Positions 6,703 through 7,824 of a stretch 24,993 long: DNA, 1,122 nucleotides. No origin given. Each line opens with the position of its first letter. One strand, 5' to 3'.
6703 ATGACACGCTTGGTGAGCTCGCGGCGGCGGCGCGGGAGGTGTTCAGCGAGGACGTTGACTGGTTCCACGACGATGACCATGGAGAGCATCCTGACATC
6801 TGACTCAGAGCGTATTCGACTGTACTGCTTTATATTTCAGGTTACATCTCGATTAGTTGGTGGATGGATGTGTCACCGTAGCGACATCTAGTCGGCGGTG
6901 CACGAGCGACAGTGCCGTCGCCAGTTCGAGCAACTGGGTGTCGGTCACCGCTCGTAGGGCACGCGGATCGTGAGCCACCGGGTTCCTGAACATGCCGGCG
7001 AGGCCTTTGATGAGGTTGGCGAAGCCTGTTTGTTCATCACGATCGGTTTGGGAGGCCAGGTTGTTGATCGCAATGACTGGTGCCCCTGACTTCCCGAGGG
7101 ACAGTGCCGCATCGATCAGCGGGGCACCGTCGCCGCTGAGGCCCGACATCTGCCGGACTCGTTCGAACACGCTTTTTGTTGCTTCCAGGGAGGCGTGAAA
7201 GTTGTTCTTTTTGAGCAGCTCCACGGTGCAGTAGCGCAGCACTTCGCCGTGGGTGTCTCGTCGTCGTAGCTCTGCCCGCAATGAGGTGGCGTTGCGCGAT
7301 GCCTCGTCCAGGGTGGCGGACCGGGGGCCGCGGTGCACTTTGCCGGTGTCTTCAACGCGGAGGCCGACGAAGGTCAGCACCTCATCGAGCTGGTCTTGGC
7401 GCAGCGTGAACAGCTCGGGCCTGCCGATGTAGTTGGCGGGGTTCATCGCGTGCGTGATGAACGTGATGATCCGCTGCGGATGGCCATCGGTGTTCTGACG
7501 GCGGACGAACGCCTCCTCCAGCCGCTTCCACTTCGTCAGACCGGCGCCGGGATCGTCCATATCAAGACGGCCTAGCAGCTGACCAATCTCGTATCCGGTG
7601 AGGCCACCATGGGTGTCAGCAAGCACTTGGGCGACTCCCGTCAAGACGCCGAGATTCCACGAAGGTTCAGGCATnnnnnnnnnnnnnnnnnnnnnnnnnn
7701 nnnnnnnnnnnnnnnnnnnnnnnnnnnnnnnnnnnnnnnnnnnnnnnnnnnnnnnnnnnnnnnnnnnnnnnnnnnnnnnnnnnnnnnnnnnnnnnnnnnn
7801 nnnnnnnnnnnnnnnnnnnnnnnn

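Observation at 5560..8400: Recombinase-linked, lower-GC cassette pairing a HEPN (Rx4H) protein with a wHTH plus restriction-endonuclease-like protein: candidate novel mobile defense or abortive-infection module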

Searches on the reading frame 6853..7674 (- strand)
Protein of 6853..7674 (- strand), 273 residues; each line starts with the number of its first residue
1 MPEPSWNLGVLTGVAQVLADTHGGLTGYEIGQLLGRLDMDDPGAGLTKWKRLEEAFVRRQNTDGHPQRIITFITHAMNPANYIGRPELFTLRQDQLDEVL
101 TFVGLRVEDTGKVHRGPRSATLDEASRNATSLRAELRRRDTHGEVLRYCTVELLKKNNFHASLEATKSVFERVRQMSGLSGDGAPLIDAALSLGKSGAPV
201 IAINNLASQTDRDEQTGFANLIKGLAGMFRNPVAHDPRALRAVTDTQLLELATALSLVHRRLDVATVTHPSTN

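Call 5: search_protein_families(library=pfam, proteins=[window:6853-7674:-], max_evalue=1)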
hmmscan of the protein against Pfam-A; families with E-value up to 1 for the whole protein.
window:6853-7674:- (273 aa): 1 family
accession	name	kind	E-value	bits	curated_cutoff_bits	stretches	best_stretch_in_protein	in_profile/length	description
PF09509.15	Hypoth_Ymh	-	1.5e-31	109.2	25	1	140-262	2-119/119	Protein of unknown function (Hypoth_ymh)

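Call 6: search_protein_families(library=ncbifam, proteins=[window:6853-7674:-], max_evalue=1)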
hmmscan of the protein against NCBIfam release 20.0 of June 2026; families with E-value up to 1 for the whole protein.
window:6853-7674:- (273 aa): 2 families
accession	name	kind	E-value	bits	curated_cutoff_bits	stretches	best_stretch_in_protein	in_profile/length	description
TIGR02391.1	hypoth_ymh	hypoth_equivalog_domain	8.9e-28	96.9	39.45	1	142-265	2-123/125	TIGR02391 family protein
NF038022.1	PorACj_fam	subfamily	0.27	11.3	28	0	217-230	13-26/32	PorACj family cell wall channel-forming small protein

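Call 7: search_protein_families(library=padloc, proteins=[window:6853-7674:-], max_evalue=1)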
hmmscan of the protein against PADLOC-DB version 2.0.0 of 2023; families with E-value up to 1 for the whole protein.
window:6853-7674:- (273 aa): 5 families
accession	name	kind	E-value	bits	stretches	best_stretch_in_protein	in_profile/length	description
PDLC03987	PD-Lambda-3_B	-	3.2e-72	241.1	1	11-267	12-265/270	-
PDLC03988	PD-Lambda-3_B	-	1.6e-55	185.9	1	9-220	10-218/222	-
PDLC02412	Aga_HEPN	-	3.4e-10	37.5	1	160-240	273-352/382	Class II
PDLC05022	PDC-S45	-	0.0094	12.9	1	183-213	190-220/293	-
PDLC03664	Control_protein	-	0.033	12.7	0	225-262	35-72/74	control protein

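Call 9: search_protein_families(library=phrogs, proteins=[window:6853-7674:-], max_evalue=1)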
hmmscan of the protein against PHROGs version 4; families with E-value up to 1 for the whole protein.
window:6853-7674:- (273 aa): 1 family
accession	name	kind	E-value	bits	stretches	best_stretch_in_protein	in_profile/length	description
phrog_6297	-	unknown function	2.2e-46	159.2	1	14-268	12-264/268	-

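Call 28: find_homologous_proteins(query=window:6853-7674:-, max_evalue=0.00001)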
Query window:6853-7674:- (273 aa): 301 proteins with E <= 0.00001 among 5313 candidates; the best 120 are listed.
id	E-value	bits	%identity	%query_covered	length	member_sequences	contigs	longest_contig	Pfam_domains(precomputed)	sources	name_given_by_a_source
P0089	1.8e-176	603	100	100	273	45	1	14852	PF09509.16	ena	-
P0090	1.6e-159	547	91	100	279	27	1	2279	PF09509.16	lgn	-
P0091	2.0e-155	534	89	99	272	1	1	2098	PF09509.16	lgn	-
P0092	5.7e-154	529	89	99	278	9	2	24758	PF09509.16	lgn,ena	-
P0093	6.0e-154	529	87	98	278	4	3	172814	PF09509.16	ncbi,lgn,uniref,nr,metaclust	ncbi:hypothetical protein MABM_52960 (plasmid) [Mycobacteroides abscessus]|uniref:Conserved hypothet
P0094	3.8e-153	526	89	99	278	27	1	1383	PF09509.16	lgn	-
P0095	2.2e-152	524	87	100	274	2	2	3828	PF09509.16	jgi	jgi:uncharacterized protein (TIGR02391 family)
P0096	1.0e-151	522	86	100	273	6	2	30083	PF09509.16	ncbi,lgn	ncbi:MAG: TIGR02391 family protein [Mycobacterium sp.]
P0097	1.9e-149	514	85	99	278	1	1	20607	PF09509.16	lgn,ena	-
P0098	2.2e-149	514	86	99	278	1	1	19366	PF09509.16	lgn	-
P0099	1.1e-148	512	86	98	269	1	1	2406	PF09509.16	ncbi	-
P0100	4.2e-146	503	83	100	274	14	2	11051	PF09509.16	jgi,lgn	-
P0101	1.9e-142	491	85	97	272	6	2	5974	PF09509.16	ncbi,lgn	-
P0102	4.2e-141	487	87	94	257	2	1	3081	PF09509.16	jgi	jgi:uncharacterized protein (TIGR02391 family)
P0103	2.8e-135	468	82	96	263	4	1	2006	PF09509.16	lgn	-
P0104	8.9e-133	460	82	94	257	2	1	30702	PF09509.16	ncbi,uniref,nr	ncbi:TIGR02391 family protein [Mycolicibacterium tusciae]|uniref:TIGR02391 family protein n=1 Tax=My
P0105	8.6e-131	453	85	90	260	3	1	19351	PF09509.16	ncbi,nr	ncbi:TIGR02391 family protein [Mycolicibacterium fortuitum]|nr:TIGR02391 family protein [Mycolicibac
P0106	4.2e-130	451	88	86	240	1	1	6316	PF09509.16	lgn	-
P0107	5.3e-129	447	77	98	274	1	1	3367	PF09509.16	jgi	jgi:uncharacterized protein (TIGR02391 family)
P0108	2.6e-128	445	78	99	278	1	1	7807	PF09509.16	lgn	-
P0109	4.7e-127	441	76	98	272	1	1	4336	PF09509.16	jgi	jgi:uncharacterized protein (TIGR02391 family)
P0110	6.3e-126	437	78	96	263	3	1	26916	PF09509.16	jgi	jgi:uncharacterized protein (TIGR02391 family)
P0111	1.4e-123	429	72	100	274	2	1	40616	PF09509.16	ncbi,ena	-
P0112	5.0e-123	428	74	98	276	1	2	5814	PF09509.16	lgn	-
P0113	8.1e-123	427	73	98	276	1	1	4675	PF09509.16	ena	-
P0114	1.2e-121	423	71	97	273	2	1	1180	PF09509.16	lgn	-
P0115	2.1e-121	422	72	98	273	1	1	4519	PF09509.16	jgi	jgi:uncharacterized protein (TIGR02391 family)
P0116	1.1e-120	420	73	97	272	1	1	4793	PF09509.16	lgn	-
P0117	9.6e-120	417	74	97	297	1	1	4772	PF09509.16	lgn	-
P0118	1.3e-119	417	73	95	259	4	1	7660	PF09509.16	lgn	-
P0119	1.0e-114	400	71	94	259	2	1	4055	PF09509.16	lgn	-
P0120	1.9e-107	377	65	97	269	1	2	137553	PF09509.16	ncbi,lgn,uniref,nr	ncbi:TIGR02391 family protein [Tomitella biformata]|uniref:TIGR02391 family protein n=1 Tax=Tomitell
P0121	8.8e-105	368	65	96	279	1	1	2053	PF09509.16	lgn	-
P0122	2.0e-104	367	66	96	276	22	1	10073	PF09509.16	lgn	-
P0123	2.3e-104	367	65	97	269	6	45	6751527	PF09509.16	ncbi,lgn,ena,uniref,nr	ncbi:MAG: TIGR02391 family protein [Rhodococcus sp. (in: high G+C Gram-positive bacteria)]|uniref:TI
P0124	4.8e-104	365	66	98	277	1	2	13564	PF09509.16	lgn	-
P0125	1.4e-103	364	66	98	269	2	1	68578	PF09509.16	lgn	-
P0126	2.8e-103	363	66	96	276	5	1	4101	PF09509.16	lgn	-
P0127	3.0e-103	363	66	96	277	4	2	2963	PF09509.16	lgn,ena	-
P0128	4.5e-103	362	65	96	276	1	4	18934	PF09509.16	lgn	-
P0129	7.0e-103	362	91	69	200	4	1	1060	PF09509.16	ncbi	-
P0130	4.8e-102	359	64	97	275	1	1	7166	PF09509.16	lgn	-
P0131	6.9e-102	358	65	97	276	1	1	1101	PF09509.16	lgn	-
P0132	8.0e-102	358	65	96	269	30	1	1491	PF09509.16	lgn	-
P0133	8.5e-102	358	65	98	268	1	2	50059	PF09509.16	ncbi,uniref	ncbi:TIGR02391 family protein [Nocardia sp. NPDC059239]|uniref:TIGR02391 family protein n=1 Tax=Acti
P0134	1.1e-101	358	64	97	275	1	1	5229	PF09509.16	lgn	-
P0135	1.5e-101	357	64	97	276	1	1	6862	PF09509.16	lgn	-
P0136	2.1e-101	357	64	97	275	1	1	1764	PF09509.16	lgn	-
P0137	2.3e-101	357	66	96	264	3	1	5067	PF09509.16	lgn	-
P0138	2.9e-101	356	64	97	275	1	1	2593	PF09509.16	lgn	-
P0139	5.8e-101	355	64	96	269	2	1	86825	PF09509.16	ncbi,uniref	ncbi:TIGR02391 family protein [Kribbella sp. NPDC059898]|uniref:TIGR02391 family protein n=1 Tax=Kri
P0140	6.2e-101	355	65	96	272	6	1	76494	PF09509.16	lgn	-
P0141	6.7e-101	355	63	97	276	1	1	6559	PF09509.16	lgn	-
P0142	9.4e-101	355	66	91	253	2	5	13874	PF09509.16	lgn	-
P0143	1.3e-100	354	64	97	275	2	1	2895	PF09509.16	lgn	-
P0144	1.6e-100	354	66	96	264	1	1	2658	PF09509.16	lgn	-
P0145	1.7e-100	354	83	71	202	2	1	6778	PF09509.16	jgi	jgi:uncharacterized protein (TIGR02391 family)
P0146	1.8e-100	354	63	97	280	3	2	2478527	PF09509.16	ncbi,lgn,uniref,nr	ncbi:TIGR02391 family protein [Gordonia malaquae]|uniref:Conserved hypothetical protein CHP02391 dom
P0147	2.6e-100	353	63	96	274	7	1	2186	PF09509.16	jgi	jgi:uncharacterized protein (TIGR02391 family)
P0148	4.5e-100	352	64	98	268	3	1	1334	PF09509.16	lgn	-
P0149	5.1e-100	352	64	97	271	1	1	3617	PF09509.16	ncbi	-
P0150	6.4e-100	352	63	99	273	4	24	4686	PF09509.16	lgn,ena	-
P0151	9.1e-100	351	63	96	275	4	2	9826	PF09509.16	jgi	jgi:uncharacterized protein (TIGR02391 family)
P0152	1.2e-99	351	64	96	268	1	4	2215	PF09509.16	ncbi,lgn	-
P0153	1.6e-99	351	62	97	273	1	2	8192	PF09509.16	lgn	-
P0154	6.0e-99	349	63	96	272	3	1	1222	PF09509.16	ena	-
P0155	1.1e-98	348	62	96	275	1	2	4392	PF09509.16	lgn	-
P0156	1.2e-98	348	61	99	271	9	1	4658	PF09509.16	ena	-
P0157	1.4e-98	348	62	96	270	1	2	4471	PF09509.16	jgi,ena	jgi:uncharacterized protein (TIGR02391 family)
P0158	1.7e-98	347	65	96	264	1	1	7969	PF09509.16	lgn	-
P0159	1.8e-98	347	62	97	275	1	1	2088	PF09509.16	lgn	-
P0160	2.2e-98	347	61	98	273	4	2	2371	PF09509.16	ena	-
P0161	2.7e-98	347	62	96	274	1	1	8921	PF09509.16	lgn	-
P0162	3.2e-98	346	63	96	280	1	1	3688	PF09509.16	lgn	-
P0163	3.9e-98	346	63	96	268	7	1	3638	PF09509.16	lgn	-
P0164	4.2e-98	346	61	99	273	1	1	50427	PF09509.16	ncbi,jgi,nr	ncbi:MAG: TIGR02391 family protein [Bifidobacterium sp.]|jgi:uncharacterized protein (TIGR02391 fami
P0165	6.4e-98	345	63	97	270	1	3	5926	PF09509.16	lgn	-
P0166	1.4e-97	344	63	96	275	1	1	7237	PF09509.16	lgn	-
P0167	1.7e-97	344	63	95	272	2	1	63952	PF09509.16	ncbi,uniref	ncbi:TIGR02391 family protein [Rhodococcus sp. NPDC059968]|uniref:TIGR02391 family protein n=1 Tax=R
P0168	2.0e-97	344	62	97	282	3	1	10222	PF09509.16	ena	-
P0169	2.3e-97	344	65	95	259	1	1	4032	PF09509.16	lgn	-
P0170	2.3e-97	344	62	99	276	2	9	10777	PF09509.16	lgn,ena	-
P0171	2.7e-97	343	63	95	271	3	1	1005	PF09509.16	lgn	-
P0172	3.1e-97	343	61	97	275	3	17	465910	PF09509.16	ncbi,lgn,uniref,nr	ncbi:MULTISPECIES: TIGR02391 family protein [Rothia]|uniref:TIGR02391 family protein n=1 Tax=Rothia 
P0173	3.4e-97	343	61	98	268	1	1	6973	PF09509.16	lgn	-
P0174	6.5e-97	342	63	97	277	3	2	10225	PF09509.16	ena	-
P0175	1.1e-96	341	62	97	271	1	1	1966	PF09509.16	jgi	jgi:uncharacterized protein (TIGR02391 family)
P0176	1.2e-96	341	61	97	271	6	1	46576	PF09509.16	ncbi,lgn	-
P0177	1.3e-96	341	60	99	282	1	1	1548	PF09509.16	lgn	-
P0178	1.3e-96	341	63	97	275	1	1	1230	PF09509.16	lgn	-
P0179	1.5e-96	341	63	96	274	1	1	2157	PF09509.16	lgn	-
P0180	1.5e-96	341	62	95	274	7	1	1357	PF09509.16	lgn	-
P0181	1.6e-96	341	61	99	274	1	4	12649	PF09509.16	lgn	-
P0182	2.6e-96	340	61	97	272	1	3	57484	PF09509.16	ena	-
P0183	3.8e-96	340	63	95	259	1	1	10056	PF09509.16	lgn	-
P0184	5.6e-96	339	61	96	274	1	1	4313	PF09509.16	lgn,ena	-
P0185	6.6e-96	339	60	98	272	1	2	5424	PF09509.16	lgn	-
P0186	7.8e-96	339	62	96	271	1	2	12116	PF09509.16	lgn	-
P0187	1.8e-95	337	59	98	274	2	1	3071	PF09509.16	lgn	-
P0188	2.1e-95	337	62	96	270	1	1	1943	PF09509.16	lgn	-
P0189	3.1e-95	337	58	97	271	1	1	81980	PF09509.16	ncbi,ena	-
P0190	3.1e-95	337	61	97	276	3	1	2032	PF09509.16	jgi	jgi:uncharacterized protein (TIGR02391 family)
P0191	6.9e-95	335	60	96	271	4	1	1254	PF09509.16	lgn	-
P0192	1.8e-94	334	62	95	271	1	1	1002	PF09509.16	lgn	-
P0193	2.4e-94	334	61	96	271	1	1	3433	PF09509.16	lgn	-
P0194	5.1e-94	333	61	97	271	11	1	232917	PF09509.16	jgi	jgi:uncharacterized protein (TIGR02391 family)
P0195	9.6e-94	332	61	96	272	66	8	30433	PF09509.16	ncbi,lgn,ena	-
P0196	1.2e-93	331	60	97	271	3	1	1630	PF09509.16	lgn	-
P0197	1.7e-93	331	60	96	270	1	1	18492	PF09509.16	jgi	jgi:uncharacterized protein (TIGR02391 family)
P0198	2.8e-93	330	60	98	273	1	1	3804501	PF09509.16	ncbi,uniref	ncbi:TIGR02391 family protein [Branchiibius cervicis]|uniref:TIGR02391 family protein n=1 Tax=Branch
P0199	3.1e-93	330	62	97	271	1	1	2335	PF09509.16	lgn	-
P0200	3.8e-93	330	60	96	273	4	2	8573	PF09509.16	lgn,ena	-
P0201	5.4e-93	329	62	95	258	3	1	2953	PF09509.16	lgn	-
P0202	8.9e-93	329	61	96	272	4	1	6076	PF09509.16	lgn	-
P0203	9.2e-93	328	60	95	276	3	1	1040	PF09509.16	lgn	-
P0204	9.2e-93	328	60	96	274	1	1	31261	PF09509.16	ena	-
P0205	1.3e-92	328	57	99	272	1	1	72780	PF09509.16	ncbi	ncbi:TIGR02391 family protein [Georgenia muralis]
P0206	1.6e-92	328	61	96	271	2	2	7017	PF09509.16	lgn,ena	-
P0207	2.0e-92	327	60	96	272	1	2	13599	PF09509.16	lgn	-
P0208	2.2e-92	327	60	96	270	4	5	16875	PF09509.16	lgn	-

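Call 30: find_encoding_contigs(protein=P0123, flank=5000, max_places=6)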
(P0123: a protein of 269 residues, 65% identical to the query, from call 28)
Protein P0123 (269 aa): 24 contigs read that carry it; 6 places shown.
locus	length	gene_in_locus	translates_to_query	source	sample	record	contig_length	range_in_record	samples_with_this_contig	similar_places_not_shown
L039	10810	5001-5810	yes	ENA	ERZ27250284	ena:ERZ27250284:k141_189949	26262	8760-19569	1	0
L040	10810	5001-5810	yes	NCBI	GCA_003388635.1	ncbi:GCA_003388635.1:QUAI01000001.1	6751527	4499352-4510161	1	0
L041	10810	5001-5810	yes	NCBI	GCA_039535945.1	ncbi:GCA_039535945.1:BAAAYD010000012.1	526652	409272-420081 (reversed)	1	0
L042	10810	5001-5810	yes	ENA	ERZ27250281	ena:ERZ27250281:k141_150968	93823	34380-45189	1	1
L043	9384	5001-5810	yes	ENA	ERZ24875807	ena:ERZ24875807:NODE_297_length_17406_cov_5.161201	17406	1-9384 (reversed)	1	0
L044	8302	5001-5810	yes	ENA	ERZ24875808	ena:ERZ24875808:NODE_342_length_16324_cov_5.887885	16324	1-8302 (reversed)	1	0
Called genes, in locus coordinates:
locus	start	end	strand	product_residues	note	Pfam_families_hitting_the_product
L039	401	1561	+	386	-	PF00589:Phage_integrase (weak)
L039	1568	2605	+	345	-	-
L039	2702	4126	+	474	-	PF13384:HTH_23 (weak), PF13518:HTH_28 (weak), PF13551:HTH_29 (weak), PF00665:rve, PF09299:Mu-transpos_C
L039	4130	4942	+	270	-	PF13401:AAA_22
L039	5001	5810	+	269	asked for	PF09509:Hypoth_Ymh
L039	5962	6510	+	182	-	PF00239:Resolvase, PF02796:HTH_7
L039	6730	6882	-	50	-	-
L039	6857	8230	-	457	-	PF00078:RVT_1, PF08388:GIIM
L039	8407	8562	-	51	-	-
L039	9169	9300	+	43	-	-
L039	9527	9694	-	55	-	-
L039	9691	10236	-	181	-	PF00772:DnaB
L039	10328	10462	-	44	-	-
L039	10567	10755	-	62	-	PF00462:Glutaredoxin (weak)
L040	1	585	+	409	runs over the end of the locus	PF01548:DEDD_Tnp_IS110, PF02371:Transposase_20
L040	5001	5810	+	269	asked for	PF09509:Hypoth_Ymh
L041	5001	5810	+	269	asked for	PF09509:Hypoth_Ymh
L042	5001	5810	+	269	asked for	PF09509:Hypoth_Ymh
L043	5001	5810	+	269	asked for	PF09509:Hypoth_Ymh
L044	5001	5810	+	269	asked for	PF09509:Hypoth_Ymh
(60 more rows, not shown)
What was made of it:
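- Closest known: Toxin-antitoxin genes embedded at res/resolvase in Tn3-family transposons. Different: The Rhodococcus relative sits in a TniA/TniB-type transposon (call 30).
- A 65%-identical HEPN gene sits beside a resolvase inside a TniA/TniB-type transposon in Rhodococcus (call 30).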

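Call 34: find_encoding_contigs(protein=P0089, flank=8000, max_places=4)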
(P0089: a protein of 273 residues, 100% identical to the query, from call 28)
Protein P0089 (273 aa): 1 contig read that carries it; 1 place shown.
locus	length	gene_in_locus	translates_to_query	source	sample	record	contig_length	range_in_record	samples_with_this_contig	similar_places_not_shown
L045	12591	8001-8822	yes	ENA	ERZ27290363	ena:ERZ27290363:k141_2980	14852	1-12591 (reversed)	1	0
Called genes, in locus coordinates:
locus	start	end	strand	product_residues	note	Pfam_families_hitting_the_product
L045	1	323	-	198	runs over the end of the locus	PF00440:TetR_N, PF17932:TetR_C_24 (weak)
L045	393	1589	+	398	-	PF00067:p450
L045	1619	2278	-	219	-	PF00440:TetR_N, PF16859:TetR_C_11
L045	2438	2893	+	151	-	PF03061:4HBT (weak)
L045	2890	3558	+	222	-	PF00440:TetR_N, PF17925:TetR_C_20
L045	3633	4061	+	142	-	PF19686:DUF6188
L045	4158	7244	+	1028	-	PF03176:MMPL, PF12349:Sterol-sensing (weak), PF03176:MMPL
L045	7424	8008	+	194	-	PF00239:Resolvase, PF25213:HVO_A0261_N (faint), PF02796:HTH_7 (weak)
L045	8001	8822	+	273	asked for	PF09509:Hypoth_Ymh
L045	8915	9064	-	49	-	-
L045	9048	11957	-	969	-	PF08751:TrwC, PF13086:AAA_11 (faint), PF13245:AAA_19, PF13604:AAA_30, PF01443:Viral_helicase1 (faint), PF27170:SH3_Rv2311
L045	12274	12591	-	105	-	?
